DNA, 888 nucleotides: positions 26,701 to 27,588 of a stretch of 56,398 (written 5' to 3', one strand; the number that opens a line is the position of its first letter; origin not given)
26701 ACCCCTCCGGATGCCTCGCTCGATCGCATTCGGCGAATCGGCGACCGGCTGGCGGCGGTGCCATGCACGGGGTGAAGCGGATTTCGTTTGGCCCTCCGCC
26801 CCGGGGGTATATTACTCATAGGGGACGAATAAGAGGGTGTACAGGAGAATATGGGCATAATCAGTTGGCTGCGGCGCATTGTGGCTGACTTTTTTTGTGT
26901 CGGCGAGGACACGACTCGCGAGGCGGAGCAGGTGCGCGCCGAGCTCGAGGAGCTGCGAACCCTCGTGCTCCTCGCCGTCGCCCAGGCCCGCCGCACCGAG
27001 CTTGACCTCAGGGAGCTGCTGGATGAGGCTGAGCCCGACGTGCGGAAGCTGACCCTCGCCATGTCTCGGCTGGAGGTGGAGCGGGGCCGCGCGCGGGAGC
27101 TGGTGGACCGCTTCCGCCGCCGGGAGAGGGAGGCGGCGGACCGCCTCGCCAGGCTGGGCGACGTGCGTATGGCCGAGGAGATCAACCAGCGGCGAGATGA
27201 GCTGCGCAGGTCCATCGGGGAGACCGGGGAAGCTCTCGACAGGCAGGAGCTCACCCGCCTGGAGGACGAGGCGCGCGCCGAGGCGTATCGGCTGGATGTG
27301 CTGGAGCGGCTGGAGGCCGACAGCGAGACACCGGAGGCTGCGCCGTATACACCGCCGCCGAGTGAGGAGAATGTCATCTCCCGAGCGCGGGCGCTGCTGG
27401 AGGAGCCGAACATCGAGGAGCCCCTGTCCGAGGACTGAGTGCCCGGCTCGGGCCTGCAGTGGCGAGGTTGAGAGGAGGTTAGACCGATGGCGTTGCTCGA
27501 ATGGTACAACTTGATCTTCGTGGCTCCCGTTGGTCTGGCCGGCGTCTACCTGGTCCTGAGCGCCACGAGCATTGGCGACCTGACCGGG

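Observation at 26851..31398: PspA-like coiled-coil, NfeD-like, flotillin and a small membrane protein arranged as one membrane-microdomain/envelope-stress module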

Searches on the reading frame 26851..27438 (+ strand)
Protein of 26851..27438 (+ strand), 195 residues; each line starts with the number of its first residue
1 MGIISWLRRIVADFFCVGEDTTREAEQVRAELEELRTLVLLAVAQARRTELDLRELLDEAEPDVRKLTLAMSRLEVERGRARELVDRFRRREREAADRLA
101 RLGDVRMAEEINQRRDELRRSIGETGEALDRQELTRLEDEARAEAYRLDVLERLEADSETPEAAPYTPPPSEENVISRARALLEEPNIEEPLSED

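Call 3: search_protein_families(library=pfam, proteins=[window:26851-27438:+], max_evalue=1)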
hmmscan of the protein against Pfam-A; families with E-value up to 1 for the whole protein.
window:26851-27438:+ (195 aa): 1 family
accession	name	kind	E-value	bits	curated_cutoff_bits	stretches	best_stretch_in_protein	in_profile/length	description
PF24729.2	Acb2_Tad1_hairpin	-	0.17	12.6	27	1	43-75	13-46/58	Acb2/Tad1, hairpin domain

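Call 4: search_protein_families(library=ncbifam, proteins=[window:26851-27438:+], max_evalue=1)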
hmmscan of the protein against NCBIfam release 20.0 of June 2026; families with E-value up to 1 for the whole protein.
window:26851-27438:+ (195 aa): 2 families
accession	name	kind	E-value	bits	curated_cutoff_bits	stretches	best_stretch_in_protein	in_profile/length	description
TIGR02168.1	SMC_prok_B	equivalog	0.034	11.8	567.35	1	23-156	368-501/1181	chromosome segregation protein SMC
TIGR03499.1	FlhF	equivalog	0.86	9.5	174.15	1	21-100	106-174/286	flagellar biosynthesis GTPase FlhF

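Call 6: find_homologous_proteins(query=window:26851-27438:+, max_evalue=0.001)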
Query window:26851-27438:+ (195 aa): 48 proteins with E <= 0.001 among 6729 candidates.
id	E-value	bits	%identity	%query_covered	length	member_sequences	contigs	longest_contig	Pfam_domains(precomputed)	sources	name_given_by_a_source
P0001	2.1e-109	381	99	100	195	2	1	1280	-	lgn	-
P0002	7.6e-93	327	87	99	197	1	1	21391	-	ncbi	ncbi:MAG: hypothetical protein ACP5KN_01435 [Armatimonadota bacterium]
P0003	2.8e-54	202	61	99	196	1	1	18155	-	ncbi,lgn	ncbi:MAG: hypothetical protein AB7Y46_07385 [Armatimonadota bacterium]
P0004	3.1e-48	182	58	100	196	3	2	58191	-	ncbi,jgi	-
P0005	2.6e-47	179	56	100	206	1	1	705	-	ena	-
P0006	7.0e-46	174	55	100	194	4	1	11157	-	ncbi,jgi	-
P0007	1.2e-44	170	54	96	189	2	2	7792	-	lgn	-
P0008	5.5e-44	168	52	99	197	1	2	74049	-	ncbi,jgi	-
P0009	5.7e-42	162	55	97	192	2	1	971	-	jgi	-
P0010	9.8e-42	161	55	97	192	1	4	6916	-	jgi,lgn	jgi:hypothetical protein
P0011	1.8e-41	160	55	95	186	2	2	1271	-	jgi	-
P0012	2.3e-41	160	51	97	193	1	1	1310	-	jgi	jgi:hypothetical protein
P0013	3.5e-41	159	52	100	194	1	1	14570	-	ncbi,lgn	-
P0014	7.1e-41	158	54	96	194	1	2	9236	-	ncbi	ncbi:MAG: hypothetical protein ACOCX2_06455 [Armatimonadota bacterium]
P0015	8.2e-41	158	52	96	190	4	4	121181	-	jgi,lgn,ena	jgi:hypothetical protein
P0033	1.6e-34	137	48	93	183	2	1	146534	-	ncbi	ncbi:MAG: hypothetical protein ACOX9R_00530 [Armatimonadota bacterium]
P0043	1.2e-22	99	41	97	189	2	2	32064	-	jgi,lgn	jgi:hypothetical protein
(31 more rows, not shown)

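Call 9: find_encoding_contigs(protein=P0015, flank=7000, max_places=2)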
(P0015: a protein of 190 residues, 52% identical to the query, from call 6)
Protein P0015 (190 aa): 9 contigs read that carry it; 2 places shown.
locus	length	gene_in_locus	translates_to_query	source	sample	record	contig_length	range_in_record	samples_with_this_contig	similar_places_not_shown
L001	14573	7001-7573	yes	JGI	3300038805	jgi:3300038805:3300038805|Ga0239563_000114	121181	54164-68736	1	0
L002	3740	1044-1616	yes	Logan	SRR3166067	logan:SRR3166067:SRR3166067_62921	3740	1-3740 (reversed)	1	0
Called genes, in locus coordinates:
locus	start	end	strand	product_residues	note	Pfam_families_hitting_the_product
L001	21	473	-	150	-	PF01842:ACT (weak), PF19571:ACT_8, PF22629:ACT_AHAS_ss (faint), PF01842:ACT (weak)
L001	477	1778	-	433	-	PF00501:AMP-binding, PF14535:AMP-binding_C_2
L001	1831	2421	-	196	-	PF01558:POR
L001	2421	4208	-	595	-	PF01855:POR_N, PF12837:Fer4_6 (faint), PF02775:TPP_enzyme_C, PF12838:Fer4_7 (weak), PF13237:Fer4_10 (faint), PF14697:Fer4_21 (weak), PF00037:Fer4 (weak)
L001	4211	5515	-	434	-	PF00501:AMP-binding, PF14535:AMP-binding_C_2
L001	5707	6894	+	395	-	PF01208:URO-D (weak)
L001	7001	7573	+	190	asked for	-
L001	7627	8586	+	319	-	-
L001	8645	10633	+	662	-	PF01145:Band_7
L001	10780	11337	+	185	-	-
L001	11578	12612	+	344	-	PF13088:BNR_2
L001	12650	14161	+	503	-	PF04389:Peptidase_M28, PF01546:Peptidase_M20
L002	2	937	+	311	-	?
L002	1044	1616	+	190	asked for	-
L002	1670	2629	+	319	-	-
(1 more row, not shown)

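Call 10: find_encoding_contigs(protein=P0033, flank=7000, max_places=2)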
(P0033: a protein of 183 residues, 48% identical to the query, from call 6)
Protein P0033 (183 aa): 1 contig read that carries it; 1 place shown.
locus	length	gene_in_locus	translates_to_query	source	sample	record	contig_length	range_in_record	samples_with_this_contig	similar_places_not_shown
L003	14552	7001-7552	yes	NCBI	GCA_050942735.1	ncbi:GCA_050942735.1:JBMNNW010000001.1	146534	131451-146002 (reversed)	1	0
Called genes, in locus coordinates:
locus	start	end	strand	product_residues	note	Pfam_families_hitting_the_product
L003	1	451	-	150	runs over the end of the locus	PF19571:ACT_8, PF22629:ACT_AHAS_ss (faint), PF01842:ACT (weak)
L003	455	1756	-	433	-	PF00501:AMP-binding, PF14535:AMP-binding_C_2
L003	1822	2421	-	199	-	PF01558:POR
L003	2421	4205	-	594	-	PF01855:POR_N, PF12837:Fer4_6 (faint), PF02775:TPP_enzyme_C, PF12838:Fer4_7 (weak), PF13237:Fer4_10 (weak), PF14697:Fer4_21, PF00037:Fer4 (weak)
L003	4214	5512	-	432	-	PF00501:AMP-binding, PF14535:AMP-binding_C_2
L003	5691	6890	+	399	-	PF01208:URO-D (weak)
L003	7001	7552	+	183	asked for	-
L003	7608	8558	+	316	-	-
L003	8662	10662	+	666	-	PF01145:Band_7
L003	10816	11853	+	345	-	PF13088:BNR_2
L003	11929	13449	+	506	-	PF04389:Peptidase_M28, PF01546:Peptidase_M20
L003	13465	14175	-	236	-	-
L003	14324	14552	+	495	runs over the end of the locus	PF00884:Sulfatase, PF01663:Phosphodiest (faint), PF16347:SGSH_C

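Call 11: find_encoding_contigs(protein=P0043, flank=7000, max_places=2)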
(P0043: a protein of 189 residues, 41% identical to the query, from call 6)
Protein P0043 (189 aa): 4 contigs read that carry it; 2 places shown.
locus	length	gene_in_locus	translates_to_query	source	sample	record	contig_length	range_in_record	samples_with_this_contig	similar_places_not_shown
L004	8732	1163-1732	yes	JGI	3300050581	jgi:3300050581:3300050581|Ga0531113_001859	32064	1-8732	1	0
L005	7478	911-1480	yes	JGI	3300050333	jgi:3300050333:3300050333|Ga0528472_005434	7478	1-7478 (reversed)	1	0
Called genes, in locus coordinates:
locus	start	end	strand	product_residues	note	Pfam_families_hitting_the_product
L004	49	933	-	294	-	PF01156:IU_nuc_hydro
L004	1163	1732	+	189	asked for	-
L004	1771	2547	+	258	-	PF21001:YqiJ_N, PF02887:PK_C (faint)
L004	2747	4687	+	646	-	PF01145:Band_7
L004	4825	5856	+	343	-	PF06071:YchF-GTPase_C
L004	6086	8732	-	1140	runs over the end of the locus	PF07992:Pyr_redox_2 (faint), PF12831:FAD_oxidored, PF00754:F5_F8_type_C, PF12831:FAD_oxidored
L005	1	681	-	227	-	?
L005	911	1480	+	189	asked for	-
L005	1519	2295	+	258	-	PF21001:YqiJ_N, PF02887:PK_C (faint)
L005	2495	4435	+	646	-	PF01145:Band_7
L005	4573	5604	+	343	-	PF06071:YchF-GTPase_C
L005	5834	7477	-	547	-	?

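Call 13: search_solved_structures(query=A1, max_evalue=10, show_alignments=3)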
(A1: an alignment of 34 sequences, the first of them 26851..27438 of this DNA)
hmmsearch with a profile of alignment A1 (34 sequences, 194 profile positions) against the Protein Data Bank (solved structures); distinct sequences matched with E-value up to 10: 5.
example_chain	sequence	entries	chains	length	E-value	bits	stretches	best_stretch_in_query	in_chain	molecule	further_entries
7zcw_D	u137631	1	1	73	0.068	16.2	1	115-162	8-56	Small vasohibin-binding protein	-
6nvq_B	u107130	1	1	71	0.069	16.2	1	115-162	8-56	Small vasohibin-binding protein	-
6qby_B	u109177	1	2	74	0.07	16.2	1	115-161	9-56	Small vasohibin-binding protein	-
7p2y_b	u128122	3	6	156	0.54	13.3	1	48-147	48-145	ATP synthase subunit b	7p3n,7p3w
7wlr_B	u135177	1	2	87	0.94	12.5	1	96-159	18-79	Histone H4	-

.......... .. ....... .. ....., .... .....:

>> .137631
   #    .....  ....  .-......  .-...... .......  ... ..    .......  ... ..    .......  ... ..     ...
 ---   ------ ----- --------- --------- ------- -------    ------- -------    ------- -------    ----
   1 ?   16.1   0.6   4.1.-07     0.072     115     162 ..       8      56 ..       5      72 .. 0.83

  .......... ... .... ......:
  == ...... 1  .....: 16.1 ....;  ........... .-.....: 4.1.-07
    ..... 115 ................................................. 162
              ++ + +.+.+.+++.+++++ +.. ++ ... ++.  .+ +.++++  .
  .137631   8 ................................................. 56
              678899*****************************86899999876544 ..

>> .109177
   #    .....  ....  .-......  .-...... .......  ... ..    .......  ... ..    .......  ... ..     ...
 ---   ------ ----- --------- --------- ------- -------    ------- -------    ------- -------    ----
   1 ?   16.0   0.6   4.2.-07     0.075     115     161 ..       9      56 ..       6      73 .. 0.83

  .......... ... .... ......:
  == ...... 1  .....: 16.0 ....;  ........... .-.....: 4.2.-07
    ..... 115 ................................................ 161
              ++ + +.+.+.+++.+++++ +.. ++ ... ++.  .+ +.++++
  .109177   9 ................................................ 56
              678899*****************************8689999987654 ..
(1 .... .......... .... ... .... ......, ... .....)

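Call 20: search_protein_families(library=pfam, alignment_id=A1, max_evalue=1)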
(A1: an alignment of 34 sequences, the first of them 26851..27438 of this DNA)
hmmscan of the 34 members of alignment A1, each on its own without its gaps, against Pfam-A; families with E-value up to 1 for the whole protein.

A. member 1, window:26851-27438:+ (195 aa): 1 family
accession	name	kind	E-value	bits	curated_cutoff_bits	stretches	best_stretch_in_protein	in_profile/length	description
PF24729.2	Acb2_Tad1_hairpin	-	0.17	12.6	27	1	43-75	13-46/58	Acb2/Tad1, hairpin domain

B. families by the number of members that match (of 34 scanned): 22 families
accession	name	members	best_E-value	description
PF12464.13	Mac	2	0.0078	Maltose acetyltransferase hexapeptide capping motif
PF19817.4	DUF6300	2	0.023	Family of unknown function (DUF6300)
PF07369.16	DUF1488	2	0.03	Protein of unknown function (DUF1488)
PF23020.1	PEX14-like_2nd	2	0.078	Peroxisomal membrane protein PEX14-like, central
PF17380.7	DUF5401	2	0.32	Family of unknown function (DUF5401)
PF10136.14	SpecificRecomb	2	0.48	Site-specific recombinase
PF15693.10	Med26_C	1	0.0021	Mediator complex subunit 26 C-terminal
PF22743.2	PspAA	1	0.05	PspA-Associated protein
PF08647.16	BRE1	1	0.076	BRE1 E3 ubiquitin ligase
PF10805.13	DUF2730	1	0.1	Protein of unknown function (DUF2730)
PF06322.17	Phage_NinH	1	0.11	Phage NinH protein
PF19099.5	DUF5786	1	0.14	Family of unknown function (DUF5786)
PF15914.10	FAM193_C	1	0.16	FAM193 family C-terminal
PF15566.12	Imm32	1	0.16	Immunity protein 32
PF24729.2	Acb2_Tad1_hairpin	1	0.17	Acb2/Tad1, hairpin domain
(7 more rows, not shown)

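Call 25: predict_structure(alignment_id=A1)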
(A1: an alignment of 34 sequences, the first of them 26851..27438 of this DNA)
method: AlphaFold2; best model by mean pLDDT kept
length: 195 residues; sequences in the alignment: 34
mean_pLDDT: 79.1   pTM: 0.72
mean pLDDT of the five models: 79.1, 77.4, 77.2, 71.6, 69.4
residues with pLDDT >= 90: 52; 70-90: 101; 50-70: 36; < 50: 6
segments of 3 or more residues with pLDDT < 50: 191-195
pLDDT, mean of each block of 10 residues (from residue 1): 64 60 81 89 90 94 91 92 91 84 73 79 78 84 82 66 57 87 78 41
secondary structure, 60 per line:
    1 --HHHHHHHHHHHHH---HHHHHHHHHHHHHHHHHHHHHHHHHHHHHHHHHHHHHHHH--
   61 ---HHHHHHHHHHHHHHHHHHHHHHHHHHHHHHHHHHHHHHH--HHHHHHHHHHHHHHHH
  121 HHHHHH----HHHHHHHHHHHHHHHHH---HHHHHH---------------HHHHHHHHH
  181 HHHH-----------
elements in order: H3-15 H19-58 H64-102 H105-126 H131-147 H151-156 H172-184

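Call 26: search_protein_representatives(alignment_id=A1)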
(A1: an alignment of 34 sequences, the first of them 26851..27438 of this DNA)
Query: 34 sequences, 194 profile positions. Proteins with E-value up to 0.001 (for the whole library): 29; up to 1e-10: 26; up to 1e-30: 21. The best 29 are listed.
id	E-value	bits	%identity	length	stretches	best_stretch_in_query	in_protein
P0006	1.6e-67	243.4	-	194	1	1-192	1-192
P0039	1.2e-59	217.7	-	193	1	1-191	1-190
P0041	4.1e-59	216.0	-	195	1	1-192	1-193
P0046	7.0e-58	212.0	-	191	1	1-187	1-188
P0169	3.0e-57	209.9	-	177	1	18-189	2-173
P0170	8.3e-54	198.7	-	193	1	1-189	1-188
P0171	3.6e-53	196.6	-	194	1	1-190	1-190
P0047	4.6e-51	189.7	-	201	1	1-192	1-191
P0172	7.7e-51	189.0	-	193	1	1-191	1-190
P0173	9.9e-50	185.4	-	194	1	1-186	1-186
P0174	8.2e-48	179.1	-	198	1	1-188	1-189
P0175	1.6e-44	168.4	-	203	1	1-189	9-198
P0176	2.2e-44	167.9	-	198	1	2-192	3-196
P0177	2.6e-43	164.4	-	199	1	1-190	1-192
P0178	6.3e-42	159.9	-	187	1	1-192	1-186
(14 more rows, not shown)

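Call 28: fold_search(model_id=the predicted structure, library=pdb)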
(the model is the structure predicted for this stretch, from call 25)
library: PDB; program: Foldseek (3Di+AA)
matches with E <= 10: 358; with E <= 0.001: 0
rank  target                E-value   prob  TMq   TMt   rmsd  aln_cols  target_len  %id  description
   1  8e0m_F                5.1e-01  0.18  0.22  0.26  18.6       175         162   18  Homotrimeric variant of tcTRP9, BGL15 (released 2023-04-12)
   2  6jx6_D                6.7e-01  0.28  0.28  0.34  10.8       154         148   14  Tetrameric form of Smac (released 2019-12-04)
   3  7q83_B                7.0e-01  0.38  0.33  0.40  14.5       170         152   11  Crystal structure of S. cerevisiae Sso2 in complex with the pleckstrin homology domain of Sec3 (released 2022-08-31)
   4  5m4y_C                7.4e-01  0.35  0.34  0.36  15.2       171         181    9  Crystal structure of the Sec3/Sso2 complex at 2.20 angstrom resolution (released 2017-02-08)
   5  7udb_B                7.8e-01  0.35  0.34  0.33  15.5       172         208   14  Cryo-EM structure of a synaptobrevin-Munc18-1-syntaxin-1 complex class 2 (released 2022-04-06)
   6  8d9o                  8.7e-01  0.15  0.26  0.26  16.1       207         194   13  De Novo Photosynthetic Reaction Center Protein in Apo-State (released 2022-09-28)
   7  4tql_A                9.2e-01  0.25  0.33  0.29  29.9       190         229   16  Computationally designed three helix bundle (released 2014-10-15)
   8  8e0m_D                9.2e-01  0.15  0.23  0.27  18.9       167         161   18  Homotrimeric variant of tcTRP9, BGL15 (released 2023-04-12)
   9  4jeh_B                9.2e-01  0.13  0.23  0.21  15.1       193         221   12  Crystal Structure of Munc18a and Syntaxin1 lacking N-peptide complex (released 2013-07-17)
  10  5lg4_A                1.0e+00  0.23  0.34  0.35  16.6       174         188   13  Crystal structure of the Sec3/Sso2 complex at 2.9 angstrom resolution (released 2017-02-08)
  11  8e0m_K                1.1e+00  0.13  0.23  0.26  19.7       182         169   16  Homotrimeric variant of tcTRP9, BGL15 (released 2023-04-12)
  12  9n22_K                1.1e+00  0.38  0.34  0.30  15.1       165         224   13  Y20S (Sec18-Sec17-Sec9-Sso1-Snc1) EDTA - Class 2 (released 2025-10-01)
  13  7xsj_B                1.2e+00  0.23  0.34  0.31  14.1       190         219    9  The structure of the Mint1/Munc18-1/syntaxin-1 complex (released 2022-11-16)
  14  7udc_B                1.2e+00  0.15  0.30  0.28  15.7       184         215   15  cryo-EM structures of a synaptobrevin-Munc18-1-syntaxin-1 complex class1 (released 2022-04-06)
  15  6z0c_D                1.2e+00  0.12  0.23  0.24  15.8       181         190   16  Structure of in silico modelled artificial Maquette-3 protein (released 2021-03-17)
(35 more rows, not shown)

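Call 31: find_related_loci(query=A1, collection=genome_contigs, flank=6000)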
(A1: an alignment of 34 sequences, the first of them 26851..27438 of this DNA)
Query A1 (195 aa) in genome_contigs; peptide patterns used: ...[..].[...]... (x = any residue, [..] = any of these).
533 stretches matched a pattern; 10 encode a relative of the query (tblastn E <= 1e-3); 10 distinct loci.
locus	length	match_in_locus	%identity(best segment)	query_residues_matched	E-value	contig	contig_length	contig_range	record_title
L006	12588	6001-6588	52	1-194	2e-50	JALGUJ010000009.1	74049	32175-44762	MAG: Candidatus Zipacnadia bacterium isolate Meg22_1214_Bin_167 Meg22_1214_Bin_167_scaffold_511, whole genome shotgun se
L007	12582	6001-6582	52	1-195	1e-48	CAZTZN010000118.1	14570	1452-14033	MAG TPA_asm: uncultured Armatimonadia bacterium isolate SRP338002_co1_89 genome assembly, contig: NODE_3842_length_14570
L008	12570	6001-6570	49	1-191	2e-39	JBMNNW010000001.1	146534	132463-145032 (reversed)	MAG: Armatimonadota bacterium isolate SBF912SR3HQ0005 scaffold_87_c1, whole genome shotgun sequence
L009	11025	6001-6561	50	1-189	3e-38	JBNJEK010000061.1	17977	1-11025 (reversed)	MAG: Armatimonadota bacterium isolate Y23_14dBSd3.bin.89 NODE_2070_length_17977_cov_7.133460, whole genome shotgun seque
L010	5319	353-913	49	1-189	2e-38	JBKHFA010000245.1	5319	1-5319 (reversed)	MAG: Armatimonadota bacterium isolate D1M05_3 NODE_15394_length_5319_cov_9.718465, whole genome shotgun sequence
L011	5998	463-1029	53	1-190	7e-37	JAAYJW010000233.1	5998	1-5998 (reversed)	MAG: candidate division WS1 bacterium isolate AS10tlH2TH_342 111477_AS10, whole genome shotgun sequence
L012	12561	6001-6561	51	1-190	3e-35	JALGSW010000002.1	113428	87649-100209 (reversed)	MAG: Candidatus Zipacnadia bacterium isolate AB_3033_Bin_59 AB_3033_Bin_59_scaffold_236, whole genome shotgun sequence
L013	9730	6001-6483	50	1-158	9e-34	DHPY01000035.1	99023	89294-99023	MAG TPA_asm: Armatimonadetes bacterium UBA5352 UBA5352_contig_3122, whole genome shotgun sequence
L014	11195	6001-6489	39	31-195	3e-21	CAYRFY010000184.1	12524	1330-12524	MAG TPA_asm: uncultured Armatimonadia bacterium isolate binchicken_co39_10 genome assembly, contig: NODE_12050_length_12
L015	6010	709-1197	36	31-195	7e-19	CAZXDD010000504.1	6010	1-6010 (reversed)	MAG TPA_asm: uncultured Armatimonadia bacterium isolate binchicken_co43_19 genome assembly, contig: NODE_22920_length_60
